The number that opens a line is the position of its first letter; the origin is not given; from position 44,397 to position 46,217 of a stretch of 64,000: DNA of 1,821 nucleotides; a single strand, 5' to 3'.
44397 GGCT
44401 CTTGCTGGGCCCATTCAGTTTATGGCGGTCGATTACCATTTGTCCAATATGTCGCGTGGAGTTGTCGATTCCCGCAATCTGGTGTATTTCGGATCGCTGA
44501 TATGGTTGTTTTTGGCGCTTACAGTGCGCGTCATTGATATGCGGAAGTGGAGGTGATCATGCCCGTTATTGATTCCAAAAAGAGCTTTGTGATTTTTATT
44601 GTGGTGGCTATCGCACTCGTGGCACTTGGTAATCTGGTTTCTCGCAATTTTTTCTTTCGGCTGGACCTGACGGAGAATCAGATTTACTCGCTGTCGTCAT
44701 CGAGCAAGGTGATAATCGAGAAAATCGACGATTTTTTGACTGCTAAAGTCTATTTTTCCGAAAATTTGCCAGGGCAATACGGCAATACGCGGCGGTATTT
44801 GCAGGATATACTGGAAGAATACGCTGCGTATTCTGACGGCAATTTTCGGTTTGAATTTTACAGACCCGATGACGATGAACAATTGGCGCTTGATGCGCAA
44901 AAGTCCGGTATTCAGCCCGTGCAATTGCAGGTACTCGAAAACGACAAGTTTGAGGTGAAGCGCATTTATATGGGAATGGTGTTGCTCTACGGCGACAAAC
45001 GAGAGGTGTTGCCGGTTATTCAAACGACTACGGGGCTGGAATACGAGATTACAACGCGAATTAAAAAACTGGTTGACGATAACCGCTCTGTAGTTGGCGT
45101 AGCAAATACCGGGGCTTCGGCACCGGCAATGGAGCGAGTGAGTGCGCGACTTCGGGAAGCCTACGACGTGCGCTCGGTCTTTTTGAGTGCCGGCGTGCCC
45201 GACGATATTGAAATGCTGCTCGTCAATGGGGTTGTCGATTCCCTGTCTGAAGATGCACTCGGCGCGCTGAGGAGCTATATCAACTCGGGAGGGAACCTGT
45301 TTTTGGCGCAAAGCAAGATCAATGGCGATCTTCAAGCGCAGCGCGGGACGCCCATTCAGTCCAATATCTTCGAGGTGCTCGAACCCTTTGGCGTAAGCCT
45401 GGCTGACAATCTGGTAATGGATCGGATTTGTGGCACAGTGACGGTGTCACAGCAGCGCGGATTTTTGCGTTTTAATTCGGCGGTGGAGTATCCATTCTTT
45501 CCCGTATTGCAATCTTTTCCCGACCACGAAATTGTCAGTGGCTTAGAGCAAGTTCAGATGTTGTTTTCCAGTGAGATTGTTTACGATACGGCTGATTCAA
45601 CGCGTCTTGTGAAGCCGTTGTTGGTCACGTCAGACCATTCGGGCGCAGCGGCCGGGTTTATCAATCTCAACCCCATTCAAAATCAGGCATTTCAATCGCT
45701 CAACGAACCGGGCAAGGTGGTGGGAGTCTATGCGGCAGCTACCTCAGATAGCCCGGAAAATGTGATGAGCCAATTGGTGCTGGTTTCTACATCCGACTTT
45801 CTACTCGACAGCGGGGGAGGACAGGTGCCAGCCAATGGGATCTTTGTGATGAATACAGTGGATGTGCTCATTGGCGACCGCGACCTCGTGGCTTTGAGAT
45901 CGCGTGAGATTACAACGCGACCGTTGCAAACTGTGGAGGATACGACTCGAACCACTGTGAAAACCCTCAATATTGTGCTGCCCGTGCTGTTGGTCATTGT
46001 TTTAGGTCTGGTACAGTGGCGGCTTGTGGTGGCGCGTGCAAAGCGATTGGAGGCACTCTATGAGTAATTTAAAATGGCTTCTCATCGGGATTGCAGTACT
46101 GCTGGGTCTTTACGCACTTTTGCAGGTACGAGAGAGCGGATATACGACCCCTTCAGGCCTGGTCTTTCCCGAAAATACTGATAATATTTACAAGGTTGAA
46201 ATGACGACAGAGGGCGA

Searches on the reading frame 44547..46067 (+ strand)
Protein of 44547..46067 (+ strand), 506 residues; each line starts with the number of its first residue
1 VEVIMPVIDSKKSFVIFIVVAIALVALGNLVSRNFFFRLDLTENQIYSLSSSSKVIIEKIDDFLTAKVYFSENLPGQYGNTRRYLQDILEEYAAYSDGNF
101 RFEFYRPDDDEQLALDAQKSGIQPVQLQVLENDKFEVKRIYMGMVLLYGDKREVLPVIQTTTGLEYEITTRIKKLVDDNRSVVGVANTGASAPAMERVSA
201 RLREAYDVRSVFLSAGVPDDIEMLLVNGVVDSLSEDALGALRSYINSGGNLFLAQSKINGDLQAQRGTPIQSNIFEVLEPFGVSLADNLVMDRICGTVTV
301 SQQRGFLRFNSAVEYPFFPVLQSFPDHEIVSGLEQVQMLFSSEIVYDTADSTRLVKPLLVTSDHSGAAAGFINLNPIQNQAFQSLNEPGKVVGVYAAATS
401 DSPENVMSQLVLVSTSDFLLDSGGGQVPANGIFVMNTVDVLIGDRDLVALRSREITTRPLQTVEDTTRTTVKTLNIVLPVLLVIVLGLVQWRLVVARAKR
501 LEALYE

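Call 90: search_protein_families(library=pfam, proteins=[window:44547-46067:+], max_evalue=0.001)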
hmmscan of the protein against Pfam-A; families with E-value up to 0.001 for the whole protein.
window:44547-46067:+ (506 aa): 2 families
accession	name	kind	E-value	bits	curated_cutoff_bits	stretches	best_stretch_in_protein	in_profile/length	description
PF09822.16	ABC_transp_aux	-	2.8e-30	106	34.7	1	191-422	14-262/288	ABC-type uncharacterized transport system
PF23357.1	DUF7088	-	2.9e-26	92.1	27.8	1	43-146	1-104/105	Domain of unknown function (DUF7088)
